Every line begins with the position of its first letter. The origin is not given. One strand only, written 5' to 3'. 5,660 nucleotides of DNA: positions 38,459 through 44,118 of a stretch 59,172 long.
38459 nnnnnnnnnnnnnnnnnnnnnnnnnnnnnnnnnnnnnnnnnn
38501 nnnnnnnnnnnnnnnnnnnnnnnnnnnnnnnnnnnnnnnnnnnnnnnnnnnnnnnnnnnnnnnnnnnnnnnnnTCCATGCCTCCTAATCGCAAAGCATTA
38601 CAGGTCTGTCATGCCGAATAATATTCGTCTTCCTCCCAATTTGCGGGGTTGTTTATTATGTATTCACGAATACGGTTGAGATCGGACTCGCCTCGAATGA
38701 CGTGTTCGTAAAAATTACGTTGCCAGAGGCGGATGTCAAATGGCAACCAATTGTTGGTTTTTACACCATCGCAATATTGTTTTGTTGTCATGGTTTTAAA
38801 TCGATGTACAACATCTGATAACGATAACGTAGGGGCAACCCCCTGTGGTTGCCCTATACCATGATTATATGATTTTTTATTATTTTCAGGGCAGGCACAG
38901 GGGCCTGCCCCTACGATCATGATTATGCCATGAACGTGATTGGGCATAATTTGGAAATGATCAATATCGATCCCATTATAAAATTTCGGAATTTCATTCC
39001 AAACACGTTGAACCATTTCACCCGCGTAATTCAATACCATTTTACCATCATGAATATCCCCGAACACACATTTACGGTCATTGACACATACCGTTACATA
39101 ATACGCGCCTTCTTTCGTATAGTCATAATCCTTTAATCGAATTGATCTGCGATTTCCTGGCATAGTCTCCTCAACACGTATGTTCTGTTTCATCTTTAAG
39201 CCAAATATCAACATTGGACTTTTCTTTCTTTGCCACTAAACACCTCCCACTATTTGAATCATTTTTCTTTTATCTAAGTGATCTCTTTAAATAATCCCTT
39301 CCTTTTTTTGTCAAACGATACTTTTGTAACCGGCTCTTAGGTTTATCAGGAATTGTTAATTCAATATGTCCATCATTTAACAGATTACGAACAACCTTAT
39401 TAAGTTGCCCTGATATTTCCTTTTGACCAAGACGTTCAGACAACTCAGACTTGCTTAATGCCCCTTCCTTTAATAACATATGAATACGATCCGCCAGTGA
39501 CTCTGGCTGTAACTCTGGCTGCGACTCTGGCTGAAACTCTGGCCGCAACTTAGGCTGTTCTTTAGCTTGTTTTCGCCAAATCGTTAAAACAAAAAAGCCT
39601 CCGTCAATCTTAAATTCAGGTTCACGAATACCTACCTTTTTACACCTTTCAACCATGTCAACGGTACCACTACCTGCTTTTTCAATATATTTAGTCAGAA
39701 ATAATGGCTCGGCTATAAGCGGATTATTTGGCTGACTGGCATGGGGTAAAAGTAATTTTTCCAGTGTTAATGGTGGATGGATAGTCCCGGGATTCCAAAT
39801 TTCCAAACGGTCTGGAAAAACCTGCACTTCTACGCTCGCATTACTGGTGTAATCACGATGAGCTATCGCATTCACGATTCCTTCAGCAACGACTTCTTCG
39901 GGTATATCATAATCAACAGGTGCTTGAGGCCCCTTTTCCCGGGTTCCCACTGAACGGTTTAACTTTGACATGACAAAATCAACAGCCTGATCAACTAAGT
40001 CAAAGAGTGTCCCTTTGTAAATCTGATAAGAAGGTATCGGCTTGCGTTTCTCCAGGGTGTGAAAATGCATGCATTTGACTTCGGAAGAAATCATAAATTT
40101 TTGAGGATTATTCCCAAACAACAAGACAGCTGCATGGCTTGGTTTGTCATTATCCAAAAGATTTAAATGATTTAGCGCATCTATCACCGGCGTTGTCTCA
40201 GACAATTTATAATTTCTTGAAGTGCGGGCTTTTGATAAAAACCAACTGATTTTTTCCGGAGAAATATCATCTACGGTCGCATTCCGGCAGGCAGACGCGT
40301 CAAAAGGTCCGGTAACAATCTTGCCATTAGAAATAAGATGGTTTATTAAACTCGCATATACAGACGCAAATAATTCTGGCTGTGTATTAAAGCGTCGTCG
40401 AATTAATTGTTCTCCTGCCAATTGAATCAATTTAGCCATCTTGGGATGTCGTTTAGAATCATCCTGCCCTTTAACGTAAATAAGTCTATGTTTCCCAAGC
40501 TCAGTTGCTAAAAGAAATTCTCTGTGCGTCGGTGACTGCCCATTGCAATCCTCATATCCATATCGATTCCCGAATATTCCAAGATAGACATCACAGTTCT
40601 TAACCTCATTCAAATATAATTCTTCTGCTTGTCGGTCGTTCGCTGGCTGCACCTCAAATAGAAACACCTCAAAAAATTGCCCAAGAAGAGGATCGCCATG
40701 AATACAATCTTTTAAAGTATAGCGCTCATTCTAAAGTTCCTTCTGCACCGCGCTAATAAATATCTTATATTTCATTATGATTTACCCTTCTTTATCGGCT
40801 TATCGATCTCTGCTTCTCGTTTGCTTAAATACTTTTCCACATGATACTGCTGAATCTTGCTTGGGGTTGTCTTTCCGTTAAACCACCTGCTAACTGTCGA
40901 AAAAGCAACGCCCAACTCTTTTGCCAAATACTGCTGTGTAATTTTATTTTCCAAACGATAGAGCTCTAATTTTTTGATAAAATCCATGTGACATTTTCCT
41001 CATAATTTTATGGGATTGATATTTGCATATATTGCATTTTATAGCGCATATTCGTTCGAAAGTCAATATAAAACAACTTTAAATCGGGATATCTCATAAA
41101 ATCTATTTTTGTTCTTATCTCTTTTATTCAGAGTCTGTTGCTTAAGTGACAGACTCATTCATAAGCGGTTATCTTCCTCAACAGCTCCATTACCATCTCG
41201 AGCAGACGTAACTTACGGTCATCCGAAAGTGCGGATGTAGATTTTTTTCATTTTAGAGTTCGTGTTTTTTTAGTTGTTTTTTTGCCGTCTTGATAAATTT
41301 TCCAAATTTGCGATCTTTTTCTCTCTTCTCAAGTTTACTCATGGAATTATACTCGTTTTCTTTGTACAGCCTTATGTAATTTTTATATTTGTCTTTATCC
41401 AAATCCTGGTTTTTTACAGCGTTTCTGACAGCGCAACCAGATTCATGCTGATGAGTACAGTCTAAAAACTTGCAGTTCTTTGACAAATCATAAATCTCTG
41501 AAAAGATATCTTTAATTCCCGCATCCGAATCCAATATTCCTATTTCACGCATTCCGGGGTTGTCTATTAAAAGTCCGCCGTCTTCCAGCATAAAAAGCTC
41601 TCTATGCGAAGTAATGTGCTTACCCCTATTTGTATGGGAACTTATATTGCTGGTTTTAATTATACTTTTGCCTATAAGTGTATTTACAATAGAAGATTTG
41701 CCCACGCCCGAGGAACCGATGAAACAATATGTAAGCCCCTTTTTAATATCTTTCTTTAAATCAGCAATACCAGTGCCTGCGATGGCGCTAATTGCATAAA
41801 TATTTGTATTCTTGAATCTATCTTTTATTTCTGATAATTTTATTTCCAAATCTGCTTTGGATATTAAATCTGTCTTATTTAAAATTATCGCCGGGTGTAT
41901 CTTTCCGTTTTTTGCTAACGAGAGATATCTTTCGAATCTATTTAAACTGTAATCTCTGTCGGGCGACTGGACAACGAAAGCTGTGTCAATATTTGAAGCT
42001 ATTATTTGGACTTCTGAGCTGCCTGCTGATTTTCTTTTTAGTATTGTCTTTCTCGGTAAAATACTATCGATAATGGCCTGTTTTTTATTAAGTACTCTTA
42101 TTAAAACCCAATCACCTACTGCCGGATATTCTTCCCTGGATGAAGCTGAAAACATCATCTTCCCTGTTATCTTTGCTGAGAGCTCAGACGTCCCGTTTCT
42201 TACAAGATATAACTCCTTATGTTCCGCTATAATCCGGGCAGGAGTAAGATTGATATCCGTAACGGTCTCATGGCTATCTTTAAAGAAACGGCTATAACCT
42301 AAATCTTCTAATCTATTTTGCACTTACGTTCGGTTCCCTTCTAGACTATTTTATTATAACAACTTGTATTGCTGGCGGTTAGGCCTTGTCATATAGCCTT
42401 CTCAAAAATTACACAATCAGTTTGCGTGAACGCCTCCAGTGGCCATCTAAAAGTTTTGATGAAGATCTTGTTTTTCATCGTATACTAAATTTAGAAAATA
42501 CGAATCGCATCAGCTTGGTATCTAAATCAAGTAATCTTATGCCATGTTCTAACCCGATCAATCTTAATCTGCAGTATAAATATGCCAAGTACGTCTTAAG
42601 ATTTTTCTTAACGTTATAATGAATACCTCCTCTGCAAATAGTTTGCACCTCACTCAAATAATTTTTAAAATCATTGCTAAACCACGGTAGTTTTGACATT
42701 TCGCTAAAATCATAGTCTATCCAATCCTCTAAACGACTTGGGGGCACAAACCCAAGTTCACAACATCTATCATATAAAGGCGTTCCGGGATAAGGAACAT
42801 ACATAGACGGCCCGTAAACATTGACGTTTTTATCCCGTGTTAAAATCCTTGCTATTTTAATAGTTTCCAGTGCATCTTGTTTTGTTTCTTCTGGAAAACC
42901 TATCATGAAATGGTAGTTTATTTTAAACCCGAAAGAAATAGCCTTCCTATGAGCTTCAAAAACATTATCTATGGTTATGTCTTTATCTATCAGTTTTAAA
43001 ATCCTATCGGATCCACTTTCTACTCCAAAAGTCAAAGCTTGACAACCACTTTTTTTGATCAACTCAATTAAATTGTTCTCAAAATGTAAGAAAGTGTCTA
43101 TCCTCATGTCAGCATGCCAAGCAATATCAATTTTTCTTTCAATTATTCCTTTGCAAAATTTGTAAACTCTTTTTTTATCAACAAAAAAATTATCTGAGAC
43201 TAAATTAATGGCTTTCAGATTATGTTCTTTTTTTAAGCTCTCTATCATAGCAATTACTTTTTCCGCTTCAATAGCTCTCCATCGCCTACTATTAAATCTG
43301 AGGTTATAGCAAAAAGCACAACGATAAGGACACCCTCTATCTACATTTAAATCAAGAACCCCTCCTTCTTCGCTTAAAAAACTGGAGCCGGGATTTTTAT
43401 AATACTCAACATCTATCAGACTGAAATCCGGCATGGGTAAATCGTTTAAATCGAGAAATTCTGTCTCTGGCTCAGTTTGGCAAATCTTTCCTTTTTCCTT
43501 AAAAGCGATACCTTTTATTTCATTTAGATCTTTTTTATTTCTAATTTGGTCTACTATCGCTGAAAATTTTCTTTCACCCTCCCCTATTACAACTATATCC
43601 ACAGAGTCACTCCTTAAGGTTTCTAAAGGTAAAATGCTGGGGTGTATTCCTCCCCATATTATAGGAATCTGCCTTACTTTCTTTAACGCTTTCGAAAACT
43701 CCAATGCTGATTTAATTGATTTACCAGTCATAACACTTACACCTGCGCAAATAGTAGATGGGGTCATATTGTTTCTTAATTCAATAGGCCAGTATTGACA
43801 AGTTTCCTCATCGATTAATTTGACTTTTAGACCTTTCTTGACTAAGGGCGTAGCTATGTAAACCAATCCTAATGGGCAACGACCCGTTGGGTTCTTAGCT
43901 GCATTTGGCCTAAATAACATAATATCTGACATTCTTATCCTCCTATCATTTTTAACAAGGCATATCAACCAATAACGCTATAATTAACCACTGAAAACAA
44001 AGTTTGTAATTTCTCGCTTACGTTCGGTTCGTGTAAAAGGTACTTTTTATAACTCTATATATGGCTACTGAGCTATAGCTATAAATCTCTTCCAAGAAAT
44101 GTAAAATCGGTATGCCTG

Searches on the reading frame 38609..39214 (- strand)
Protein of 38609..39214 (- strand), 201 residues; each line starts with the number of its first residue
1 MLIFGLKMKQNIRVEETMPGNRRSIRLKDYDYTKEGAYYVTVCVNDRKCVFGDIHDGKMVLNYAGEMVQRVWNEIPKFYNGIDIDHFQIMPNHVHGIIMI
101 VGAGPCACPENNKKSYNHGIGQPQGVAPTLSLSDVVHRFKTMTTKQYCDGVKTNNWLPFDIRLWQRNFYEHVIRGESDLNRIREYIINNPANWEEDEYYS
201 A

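Call 56: search_protein_families(library=pfam, proteins=[window:38609-39214:-], max_evalue=0.00001)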
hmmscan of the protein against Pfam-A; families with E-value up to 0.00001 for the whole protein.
window:38609-39214:- (201 aa): 1 family
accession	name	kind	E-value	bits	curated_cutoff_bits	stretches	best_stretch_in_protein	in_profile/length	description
PF01797.21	Y1_Tnp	-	1.3e-06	29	23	0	127-189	60-121/121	Transposase IS200 like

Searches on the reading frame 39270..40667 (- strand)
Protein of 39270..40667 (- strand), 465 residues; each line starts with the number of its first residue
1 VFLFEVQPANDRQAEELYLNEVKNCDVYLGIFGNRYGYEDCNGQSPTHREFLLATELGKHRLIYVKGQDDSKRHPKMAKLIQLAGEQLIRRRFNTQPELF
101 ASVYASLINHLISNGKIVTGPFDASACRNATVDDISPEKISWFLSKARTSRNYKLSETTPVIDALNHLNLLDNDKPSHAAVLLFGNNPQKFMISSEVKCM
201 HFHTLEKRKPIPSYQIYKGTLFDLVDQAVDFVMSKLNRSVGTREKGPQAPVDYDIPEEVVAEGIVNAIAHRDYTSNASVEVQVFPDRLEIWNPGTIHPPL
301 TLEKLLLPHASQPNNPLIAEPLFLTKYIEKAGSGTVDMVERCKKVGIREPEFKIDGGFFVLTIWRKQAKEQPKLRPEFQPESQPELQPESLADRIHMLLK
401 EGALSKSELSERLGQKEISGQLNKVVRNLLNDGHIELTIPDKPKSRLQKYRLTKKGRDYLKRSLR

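Call 56: search_protein_families(library=pfam, proteins=[window:39270-40667:-], max_evalue=0.00001)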
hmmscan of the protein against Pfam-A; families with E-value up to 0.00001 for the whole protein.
window:39270-40667:- (465 aa): 3 families
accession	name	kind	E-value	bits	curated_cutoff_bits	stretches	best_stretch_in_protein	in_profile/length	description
PF13749.12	HATPase_c_4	-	6e-20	71.5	26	1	277-363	2-89/89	Putative ATP-dependent DNA helicase recG C-terminal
PF13271.11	DUF4062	-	4.1e-13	49.8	24.7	1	3-53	31-81/82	Domain of unknown function (DUF4062)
PF21247.3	Fic-like_C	-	1.7e-11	44.3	27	1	397-453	8-64/64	Filamentation induced by cAMP protein Fic-like, C-terminal domain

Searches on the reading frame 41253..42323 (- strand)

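Call 56: search_protein_families(library=pfam, proteins=[window:41253-42323:-], max_evalue=0.00001)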
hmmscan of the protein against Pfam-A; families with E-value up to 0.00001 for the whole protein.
window:41253-42323:- (356 aa): 2 families
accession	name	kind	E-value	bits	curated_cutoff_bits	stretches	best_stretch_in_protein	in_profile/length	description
PF03193.22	RsgA_GTPase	-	8.2e-47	159.7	30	1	88-263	1-173/174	RsgA GTPase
PF01926.29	MMR_HSR1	-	9.1e-07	29.4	21.9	1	200-277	3-73/113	50S ribosome-binding GTPase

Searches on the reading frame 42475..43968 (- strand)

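Call 56: search_protein_families(library=pfam, proteins=[window:42475-43968:-], max_evalue=0.00001)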
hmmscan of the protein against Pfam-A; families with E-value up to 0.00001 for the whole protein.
window:42475-43968:- (497 aa): 2 families
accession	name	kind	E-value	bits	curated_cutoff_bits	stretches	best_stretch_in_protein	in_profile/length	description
PF04055.27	Radical_SAM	-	1.9e-23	83.9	29.5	1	210-371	4-164/166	Radical SAM superfamily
PF02310.24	B12-binding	-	1.6e-11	44.6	32.1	1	32-138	14-120/121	B12 binding domain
